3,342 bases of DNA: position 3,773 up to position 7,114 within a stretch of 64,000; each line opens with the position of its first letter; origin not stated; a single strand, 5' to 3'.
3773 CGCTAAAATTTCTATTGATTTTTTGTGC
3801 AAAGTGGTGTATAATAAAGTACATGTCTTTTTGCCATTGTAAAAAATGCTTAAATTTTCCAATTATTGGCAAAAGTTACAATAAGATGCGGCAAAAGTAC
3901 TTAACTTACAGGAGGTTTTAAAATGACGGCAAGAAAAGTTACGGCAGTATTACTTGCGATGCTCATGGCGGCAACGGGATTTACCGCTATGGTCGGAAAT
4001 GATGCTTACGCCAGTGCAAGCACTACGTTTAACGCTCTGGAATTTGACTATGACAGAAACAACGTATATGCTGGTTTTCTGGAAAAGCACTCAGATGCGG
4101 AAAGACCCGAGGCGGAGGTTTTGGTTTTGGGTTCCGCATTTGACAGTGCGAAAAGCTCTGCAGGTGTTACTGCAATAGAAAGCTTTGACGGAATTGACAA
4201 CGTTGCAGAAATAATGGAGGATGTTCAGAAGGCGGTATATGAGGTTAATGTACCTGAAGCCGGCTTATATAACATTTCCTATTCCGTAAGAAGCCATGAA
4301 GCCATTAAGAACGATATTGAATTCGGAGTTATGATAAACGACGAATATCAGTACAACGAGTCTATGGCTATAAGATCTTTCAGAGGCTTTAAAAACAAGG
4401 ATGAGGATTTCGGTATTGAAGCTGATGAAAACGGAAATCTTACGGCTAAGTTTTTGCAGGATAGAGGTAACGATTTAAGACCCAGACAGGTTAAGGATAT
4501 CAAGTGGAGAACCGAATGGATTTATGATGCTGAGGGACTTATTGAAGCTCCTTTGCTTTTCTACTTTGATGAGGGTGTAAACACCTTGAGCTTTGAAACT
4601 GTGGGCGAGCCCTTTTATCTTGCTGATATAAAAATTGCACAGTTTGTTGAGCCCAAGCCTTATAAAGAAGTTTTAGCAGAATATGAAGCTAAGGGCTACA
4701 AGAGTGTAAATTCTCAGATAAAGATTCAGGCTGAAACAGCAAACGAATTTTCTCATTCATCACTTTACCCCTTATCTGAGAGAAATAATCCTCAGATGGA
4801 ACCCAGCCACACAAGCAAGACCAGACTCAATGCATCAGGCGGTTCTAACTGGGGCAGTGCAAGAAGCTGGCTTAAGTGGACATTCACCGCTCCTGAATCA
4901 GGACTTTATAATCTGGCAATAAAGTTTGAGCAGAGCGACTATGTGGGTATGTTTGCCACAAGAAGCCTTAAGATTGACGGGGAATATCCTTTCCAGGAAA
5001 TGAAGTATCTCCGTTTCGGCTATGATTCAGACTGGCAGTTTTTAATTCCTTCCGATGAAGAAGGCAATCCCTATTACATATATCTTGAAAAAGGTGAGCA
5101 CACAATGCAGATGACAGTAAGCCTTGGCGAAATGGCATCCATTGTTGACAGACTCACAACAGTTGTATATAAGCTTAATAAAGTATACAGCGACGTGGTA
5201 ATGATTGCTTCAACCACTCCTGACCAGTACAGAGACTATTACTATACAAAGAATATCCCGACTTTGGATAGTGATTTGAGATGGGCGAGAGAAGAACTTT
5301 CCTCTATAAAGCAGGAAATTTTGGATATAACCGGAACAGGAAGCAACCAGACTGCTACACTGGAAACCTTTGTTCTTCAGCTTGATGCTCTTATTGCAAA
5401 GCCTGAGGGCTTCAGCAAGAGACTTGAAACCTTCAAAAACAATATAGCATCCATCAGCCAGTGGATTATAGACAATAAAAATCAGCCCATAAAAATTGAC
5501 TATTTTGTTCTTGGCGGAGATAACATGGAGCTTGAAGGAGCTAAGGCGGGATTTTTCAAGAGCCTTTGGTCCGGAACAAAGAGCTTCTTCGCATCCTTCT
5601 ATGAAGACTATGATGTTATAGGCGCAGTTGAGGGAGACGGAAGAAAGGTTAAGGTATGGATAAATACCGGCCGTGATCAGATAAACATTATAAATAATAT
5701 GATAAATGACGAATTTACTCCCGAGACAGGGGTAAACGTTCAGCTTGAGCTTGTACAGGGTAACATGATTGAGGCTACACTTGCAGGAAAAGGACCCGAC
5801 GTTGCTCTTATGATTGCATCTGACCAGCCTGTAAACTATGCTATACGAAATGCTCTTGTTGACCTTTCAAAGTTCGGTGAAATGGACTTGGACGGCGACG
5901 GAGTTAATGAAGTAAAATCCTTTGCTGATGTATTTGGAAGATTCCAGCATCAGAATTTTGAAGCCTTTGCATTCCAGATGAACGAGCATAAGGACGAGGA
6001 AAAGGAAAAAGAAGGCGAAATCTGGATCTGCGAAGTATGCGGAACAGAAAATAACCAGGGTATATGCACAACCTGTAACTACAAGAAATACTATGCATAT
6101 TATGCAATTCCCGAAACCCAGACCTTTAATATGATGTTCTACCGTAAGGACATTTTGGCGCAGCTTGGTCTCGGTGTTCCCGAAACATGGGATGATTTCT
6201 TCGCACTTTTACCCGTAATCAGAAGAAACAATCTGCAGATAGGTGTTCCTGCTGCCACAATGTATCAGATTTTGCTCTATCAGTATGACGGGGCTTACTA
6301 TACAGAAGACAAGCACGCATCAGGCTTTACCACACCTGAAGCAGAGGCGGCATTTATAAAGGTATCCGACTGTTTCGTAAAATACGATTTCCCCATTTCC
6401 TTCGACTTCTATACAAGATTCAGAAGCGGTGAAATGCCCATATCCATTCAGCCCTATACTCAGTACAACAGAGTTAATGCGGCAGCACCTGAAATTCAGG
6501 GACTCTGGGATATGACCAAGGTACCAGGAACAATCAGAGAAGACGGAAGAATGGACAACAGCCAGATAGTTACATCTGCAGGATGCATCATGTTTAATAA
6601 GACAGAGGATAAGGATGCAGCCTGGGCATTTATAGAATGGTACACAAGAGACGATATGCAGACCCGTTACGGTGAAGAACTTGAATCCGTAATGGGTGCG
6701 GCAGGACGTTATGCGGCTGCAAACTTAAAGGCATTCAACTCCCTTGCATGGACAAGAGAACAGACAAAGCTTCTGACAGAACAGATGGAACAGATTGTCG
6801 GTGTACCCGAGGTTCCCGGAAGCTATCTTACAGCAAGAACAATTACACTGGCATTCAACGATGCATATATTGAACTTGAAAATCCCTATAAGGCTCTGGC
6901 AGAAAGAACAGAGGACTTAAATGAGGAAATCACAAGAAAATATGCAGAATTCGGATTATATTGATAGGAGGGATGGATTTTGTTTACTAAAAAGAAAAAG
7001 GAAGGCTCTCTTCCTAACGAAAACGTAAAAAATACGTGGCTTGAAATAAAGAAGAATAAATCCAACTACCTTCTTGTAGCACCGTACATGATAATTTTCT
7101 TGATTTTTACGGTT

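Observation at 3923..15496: Atypical 11.5-kb solute-uptake locus: giant non-lipoprotein SBP, two permease pairs, an NHL/TPR/Yip1 membrane protein and a 785-aa secreted unknown, with no ATPase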

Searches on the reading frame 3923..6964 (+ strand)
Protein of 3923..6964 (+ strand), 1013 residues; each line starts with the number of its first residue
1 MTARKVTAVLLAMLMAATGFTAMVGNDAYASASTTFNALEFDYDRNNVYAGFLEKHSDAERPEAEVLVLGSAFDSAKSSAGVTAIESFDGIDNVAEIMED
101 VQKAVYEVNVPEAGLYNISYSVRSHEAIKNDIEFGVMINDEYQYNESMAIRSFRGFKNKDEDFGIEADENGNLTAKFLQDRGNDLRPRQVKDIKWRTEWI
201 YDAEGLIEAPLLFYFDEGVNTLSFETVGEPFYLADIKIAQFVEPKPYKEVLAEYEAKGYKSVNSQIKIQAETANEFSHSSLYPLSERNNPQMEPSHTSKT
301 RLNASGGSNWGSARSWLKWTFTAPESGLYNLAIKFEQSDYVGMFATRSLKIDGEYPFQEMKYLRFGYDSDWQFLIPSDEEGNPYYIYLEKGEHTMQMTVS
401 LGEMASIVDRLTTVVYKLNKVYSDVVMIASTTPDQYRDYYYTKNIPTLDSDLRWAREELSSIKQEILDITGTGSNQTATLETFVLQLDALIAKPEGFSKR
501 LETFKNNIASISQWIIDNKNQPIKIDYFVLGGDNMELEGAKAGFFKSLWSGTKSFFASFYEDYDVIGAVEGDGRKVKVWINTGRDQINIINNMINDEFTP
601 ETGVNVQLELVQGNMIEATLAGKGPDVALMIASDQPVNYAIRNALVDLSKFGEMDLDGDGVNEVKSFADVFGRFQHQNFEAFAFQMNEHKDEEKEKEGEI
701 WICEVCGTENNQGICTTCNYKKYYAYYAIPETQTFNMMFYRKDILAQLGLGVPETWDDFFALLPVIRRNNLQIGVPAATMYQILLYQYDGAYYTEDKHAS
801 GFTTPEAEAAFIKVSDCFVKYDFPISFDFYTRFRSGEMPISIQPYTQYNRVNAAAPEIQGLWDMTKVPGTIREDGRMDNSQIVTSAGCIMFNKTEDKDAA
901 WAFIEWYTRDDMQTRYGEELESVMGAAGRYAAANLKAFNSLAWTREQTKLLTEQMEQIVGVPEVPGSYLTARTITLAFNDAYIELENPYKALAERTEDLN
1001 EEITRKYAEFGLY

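Call 3: search_protein_families(library=pfam, proteins=[window:3923-6964:+], max_evalue=0.01)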
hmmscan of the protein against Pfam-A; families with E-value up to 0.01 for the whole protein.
window:3923-6964:+ (1013 aa): 3 families
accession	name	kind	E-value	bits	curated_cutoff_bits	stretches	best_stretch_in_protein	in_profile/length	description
PF01547.30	SBP_bac_1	-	3.4e-20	73.7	26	1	721-913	101-306/307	Bacterial extracellular solute-binding protein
PF13416.11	SBP_bac_8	-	2.9e-17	63.8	27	1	596-918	4-254/279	Bacterial extracellular solute-binding protein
PF25275.1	Golvesin_C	-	0.0024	18.4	31.6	0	101-141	40-80/132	Golvesin C-terminal domain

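Call 8: search_protein_families(library=ncbifam, proteins=[window:3923-6964:+], max_evalue=0.01)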
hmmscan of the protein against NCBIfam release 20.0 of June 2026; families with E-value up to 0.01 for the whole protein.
window:3923-6964:+ (1013 aa): 1 family
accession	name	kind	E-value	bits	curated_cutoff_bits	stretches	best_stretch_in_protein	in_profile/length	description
TIGR03850.1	bind_CPR_0540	equivalog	0.0011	17.7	299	1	726-763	151-188/437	carbohydrate ABC transporter substrate-binding protein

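Call 45: find_homologous_proteins(query=window:3923-6964:+, max_evalue=1e-10)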
Query window:3923-6964:+ (1013 aa): 149 proteins with E <= 1e-10 among 8000 candidates; the best 120 are listed.
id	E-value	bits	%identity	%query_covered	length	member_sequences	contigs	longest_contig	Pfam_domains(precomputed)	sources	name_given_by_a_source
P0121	0.0e+0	2198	93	100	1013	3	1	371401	PF13416.12,PF01547.31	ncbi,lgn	-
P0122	0.0e+0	1982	84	100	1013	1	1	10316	PF13416.12,PF01547.31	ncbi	-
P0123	0.0e+0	1851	78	100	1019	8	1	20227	PF13416.12,PF01547.31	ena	-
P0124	0.0e+0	1837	77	100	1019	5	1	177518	PF13416.12,PF01547.31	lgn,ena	-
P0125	0.0e+0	1790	75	100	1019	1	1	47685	PF13416.12,PF01547.31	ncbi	-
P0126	0.0e+0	1739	74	100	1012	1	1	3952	PF13416.12,PF01547.31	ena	-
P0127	0.0e+0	1654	69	100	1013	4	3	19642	PF13416.12,PF01547.31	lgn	-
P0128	0.0e+0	1638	68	100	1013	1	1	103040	PF13416.12,PF01547.31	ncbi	-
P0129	0.0e+0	1638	68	100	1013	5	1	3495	PF13416.12,PF01547.31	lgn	-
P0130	0.0e+0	1629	69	100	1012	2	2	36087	PF13416.12,PF01547.31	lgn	-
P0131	0.0e+0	1623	68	100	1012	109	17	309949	PF13416.12,PF01547.31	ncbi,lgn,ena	-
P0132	0.0e+0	1609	68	100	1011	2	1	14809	PF13416.12,PF01547.31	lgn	-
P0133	0.0e+0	1606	67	100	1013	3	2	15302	PF13416.12,PF01547.31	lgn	-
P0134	0.0e+0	1603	68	100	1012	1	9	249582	PF13416.12,PF01547.31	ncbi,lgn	-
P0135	0.0e+0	1460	62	100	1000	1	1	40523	PF13416.12,PF01547.31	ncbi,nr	ncbi:MAG: extracellular solute-binding protein [Bacillota bacterium]|nr:extracellular solute-binding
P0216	5.2e-166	572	33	95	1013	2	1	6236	PF01547.31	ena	-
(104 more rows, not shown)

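Call 64: predict_structure(alignment_id=A3)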
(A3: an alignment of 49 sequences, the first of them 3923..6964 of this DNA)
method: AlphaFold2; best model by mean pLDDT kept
length: 1013 residues; sequences in the alignment: 49
mean_pLDDT: 87.9   pTM: 0.83
mean pLDDT of the five models: 87.9, 87.2, 86.3, 85.9, 85.6
residues with pLDDT >= 90: 583; 70-90: 371; 50-70: 38; < 50: 21
segments of 3 or more residues with pLDDT < 50: 22-34, 563-570
pLDDT, mean of each block of 10 residues (from residue 1): 75 73 38 54 74 91 93 78 88 88 89 96 90 91 89 90 89 87 83 93 88 96 87 95 94 94 93 92 84 84 89 90 95 88 87 94 91 92 93 95 88 88 90 89 92 94 88 75 93 91 90 85 93 88 83 78 45 79 83 86 85 71 86 91 92 82 87 95 86 84 93 92 94 96 90 93 91 94 96 92 95 93 90 91 93 78 94 92 95 93 95 91 81 93 84 94 91 94 92 95 93 82
secondary structure, 60 per line:
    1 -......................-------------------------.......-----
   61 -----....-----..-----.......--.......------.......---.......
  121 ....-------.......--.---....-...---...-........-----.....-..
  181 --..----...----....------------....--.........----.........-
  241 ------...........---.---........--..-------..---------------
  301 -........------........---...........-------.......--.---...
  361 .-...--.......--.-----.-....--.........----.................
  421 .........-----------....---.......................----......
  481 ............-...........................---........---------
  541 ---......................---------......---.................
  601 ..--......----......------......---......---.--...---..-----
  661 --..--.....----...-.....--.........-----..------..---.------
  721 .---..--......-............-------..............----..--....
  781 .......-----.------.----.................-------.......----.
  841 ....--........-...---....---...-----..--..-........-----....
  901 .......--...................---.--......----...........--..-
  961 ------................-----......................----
elements in order (helices of 4 or more, strands of 3 or more residues): H2-23 H49-55 E66-69 E82-88 E91-97 E104-110 E114-124 E132-138 H145-148 E150-152 E156-158 E163-167 E173-177 E189-191 E196-199 E212-215 E218-226 E231-239 H247-257 E265-269 E302-306 E316-323 E327-337 E345-351 H358-361 E363-365 E368-374 E385-388 E391-399 H404-429 H441-444 H448-470 H475-492 H494-520 E524-531 H544-565 E575-580 H584-602 E605-610 H615-620 E627-632 H636-641 H667-671 H687-695 E729-734 E736-741 H742-747 H756-768 H777-787 H805-821 H829-835 E840-844 H847-854 E862-865 E869-871 E884-891 H897-907 H910-928 H935-940 H945-955 H967-982 H988-1009

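Call 71: fold_search(model_id=the predicted structure, library=pdb)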
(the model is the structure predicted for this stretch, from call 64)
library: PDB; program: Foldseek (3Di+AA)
matches with E <= 10: 1515; with E <= 0.001: 921
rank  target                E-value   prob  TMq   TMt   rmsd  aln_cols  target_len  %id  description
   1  5ci5_B                6.9e-20  1.00  0.31  0.72   5.0       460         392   17  Crystal Structure of an ABC transporter Solute Binding Protein from Thermotoga Lettingae TMO (Tlet_1705, TARGET EFI-51 (released 2015-07-22)
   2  5ci5_A                1.1e-17  1.00  0.31  0.72   4.9       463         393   17  Crystal Structure of an ABC transporter Solute Binding Protein from Thermotoga Lettingae TMO (Tlet_1705, TARGET EFI-51 (released 2015-07-22)
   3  1urd_A                1.9e-17  1.00  0.30  0.73   4.9       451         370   14  X-ray structures of the maltose-maltodextrin binding protein of the thermoacidophilic bacterium Alicyclobacillus acido (released 2003-12-11)
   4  1urg_A                1.9e-17  1.00  0.30  0.74   5.0       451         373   15  X-ray structures from the maltose-maltodextrin binding protein of the thermoacidophilic bacterium Alicyclobacillus aci (released 2003-12-11)
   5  5yse_A                2.3e-17  1.00  0.32  0.76   4.8       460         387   18  Crystal structure of beta-1,2-glucooligosaccharide binding protein in complex with sophorotetraose (released 2018-05-02)
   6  5ysf_A                2.7e-17  1.00  0.32  0.76   4.8       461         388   17  Crystal structure of beta-1,2-glucooligosaccharide binding protein in complex with sophoropentaose (released 2018-05-02)
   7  9xf5_A                2.7e-17  1.00  0.30  0.71   6.0       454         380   15  Cycloisomaltooligosaccharide binding protein in complex with cycloisomaltooctaose (released 2026-03-25)
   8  1urd_B                2.9e-17  1.00  0.30  0.73   4.9       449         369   15  X-ray structures of the maltose-maltodextrin binding protein of the thermoacidophilic bacterium Alicyclobacillus acido (released 2003-12-11)
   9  5ysd_B                3.2e-17  1.00  0.31  0.74   5.0       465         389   17  Crystal structure of beta-1,2-glucooligosaccharide binding protein in complex with sophorotriose (released 2018-05-02)
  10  1urs_A                3.2e-17  1.00  0.29  0.72   5.1       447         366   14  X-ray structures of the maltose-maltodextrin binding protein of the thermoacidophilic bacterium Alicyclobacillus acido (released 2003-12-11)
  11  3uor_A                4.4e-17  1.00  0.33  0.79   3.9       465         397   14  The structure of the sugar-binding protein MalE from the phytopathogen Xanthomonas citri (released 2011-12-14)
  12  5f7v_A                4.9e-17  1.00  0.30  0.71   5.1       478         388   14  ABC substrate-binding protein Lmo0181 from Listeria monocytogenes in complex with cycloalternan (released 2016-09-07)
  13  1urs_B                5.7e-17  1.00  0.29  0.73   4.9       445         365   15  X-ray structures of the maltose-maltodextrin binding protein of the thermoacidophilic bacterium Alicyclobacillus acido (released 2003-12-11)
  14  5ysb_A                6.3e-17  1.00  0.31  0.77   4.2       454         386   17  Crystal structure of beta-1,2-glucooligosaccharide binding protein in ligand-free form (released 2018-05-02)
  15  5e7u_A                7.4e-17  1.00  0.29  0.68   5.9       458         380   17  MBP-MamC loop structure, a magnetite biomineralizing protein from Magnetospirillium magneticum AMB-1 (released 2016-03-23)
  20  5yse_B                1.3e-16  1.00  0.31  0.75   4.8       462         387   17  Crystal structure of beta-1,2-glucooligosaccharide binding protein in complex with sophorotetraose (released 2018-05-02)
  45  3uor_B                5.2e-16  1.00  0.33  0.77   4.6       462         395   14  The structure of the sugar-binding protein MalE from the phytopathogen Xanthomonas citri (released 2011-12-14)
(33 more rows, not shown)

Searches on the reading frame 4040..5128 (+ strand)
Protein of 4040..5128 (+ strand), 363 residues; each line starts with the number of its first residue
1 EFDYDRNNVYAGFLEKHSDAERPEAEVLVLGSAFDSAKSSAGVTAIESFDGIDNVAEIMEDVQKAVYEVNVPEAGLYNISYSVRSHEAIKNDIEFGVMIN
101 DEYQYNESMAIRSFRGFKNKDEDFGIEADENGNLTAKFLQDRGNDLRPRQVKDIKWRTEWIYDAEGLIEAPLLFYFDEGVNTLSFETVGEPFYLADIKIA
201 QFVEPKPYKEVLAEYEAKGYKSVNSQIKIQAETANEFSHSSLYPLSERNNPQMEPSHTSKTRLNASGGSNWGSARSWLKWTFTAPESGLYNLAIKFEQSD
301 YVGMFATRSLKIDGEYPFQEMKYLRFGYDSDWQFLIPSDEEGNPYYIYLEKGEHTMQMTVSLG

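Call 67: search_solved_structures(query=A4, max_evalue=1)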
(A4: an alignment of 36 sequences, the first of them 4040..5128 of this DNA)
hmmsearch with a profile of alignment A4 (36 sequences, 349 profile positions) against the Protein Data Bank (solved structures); distinct sequences matched with E-value up to 1: 21.
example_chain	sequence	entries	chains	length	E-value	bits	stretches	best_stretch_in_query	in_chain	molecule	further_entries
5x7g_A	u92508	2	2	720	1.3e-08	37.6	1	258-349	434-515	Cycloisomaltooligosaccharide glucanotransferase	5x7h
3wnp_A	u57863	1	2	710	7.2e-05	25.3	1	256-349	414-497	Cycloisomaltooligosaccharide glucanotransferase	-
3wnl_A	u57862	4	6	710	0.00025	23.5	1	256-349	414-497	Cycloisomaltooligosaccharide glucanotransferase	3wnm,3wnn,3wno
3wnk_A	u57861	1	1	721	0.00026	23.4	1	256-349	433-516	Cycloisomaltooligosaccharide glucanotransferase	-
2w47_A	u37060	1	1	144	0.00032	23.1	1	28-132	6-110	LIPOLYTIC ENZYME, G-D-S-L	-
2w1w_A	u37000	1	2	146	0.00034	23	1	28-132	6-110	LIPOLYTIC ENZYME, G-D-S-L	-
2cdo_A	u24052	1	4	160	0.00062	22.2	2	237-345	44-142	BETA-AGARASE 1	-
8zvk_A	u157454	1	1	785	0.0007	22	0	259-295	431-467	AaBgIC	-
2cdp_A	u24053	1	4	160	0.0012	21.3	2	237-345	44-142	BETA-AGARASE 1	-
2y8k_A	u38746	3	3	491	0.0015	20.9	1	250-282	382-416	CARBOHYDRATE BINDING FAMILY 6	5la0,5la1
5la2_A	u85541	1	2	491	0.0015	20.9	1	250-282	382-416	Carbohydrate binding family 6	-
2vzp_A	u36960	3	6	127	0.0015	20.9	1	29-96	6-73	EXO-BETA-D-GLUCOSAMINIDASE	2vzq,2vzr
9rzy_A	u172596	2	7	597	0.0018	20.6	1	15-85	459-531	Alpha-L-fucosidase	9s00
5g56_A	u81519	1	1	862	0.0028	20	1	250-282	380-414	CARBOHYDRATE BINDING FAMILY 6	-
2vzs_A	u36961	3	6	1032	0.01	18.2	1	21-96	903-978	EXO-BETA-D-GLUCOSAMINIDASE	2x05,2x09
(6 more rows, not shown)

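Call 68: search_protein_families(library=pfam, alignment_id=A4, max_evalue=0.01)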
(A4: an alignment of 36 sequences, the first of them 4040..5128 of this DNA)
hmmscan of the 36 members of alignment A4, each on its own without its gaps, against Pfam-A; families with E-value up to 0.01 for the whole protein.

A. member 1, window:4040-5128:+ (363 aa): 2 families
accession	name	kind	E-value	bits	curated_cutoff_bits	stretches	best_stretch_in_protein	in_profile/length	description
PF25275.1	Golvesin_C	-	0.00015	22.3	31.6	0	61-102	39-80/132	Golvesin C-terminal domain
PF16990.11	CBM_35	-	0.003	18.3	28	0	43-81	16-54/121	Carbohydrate binding module (family 35)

B. families by the number of members that match (of 36 scanned): 7 families
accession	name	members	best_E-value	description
PF25275.1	Golvesin_C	25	1.1e-06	Golvesin C-terminal domain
PF16990.11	CBM_35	16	7.1e-06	Carbohydrate binding module (family 35)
PF03422.21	CBM_6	3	0.00062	Carbohydrate binding module (family 6)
PF16871.11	DUF5077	2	8e-05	Domain of unknown function (DUF5077)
PF18573.7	BclA_C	1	0.0004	BclA C-terminal domain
PF17829.7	GH115_C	1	0.00069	Glycosyl hydrolase family 115 C-terminal domain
PF20495.3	DUF6727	1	0.0012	Family of unknown function (DUF6727)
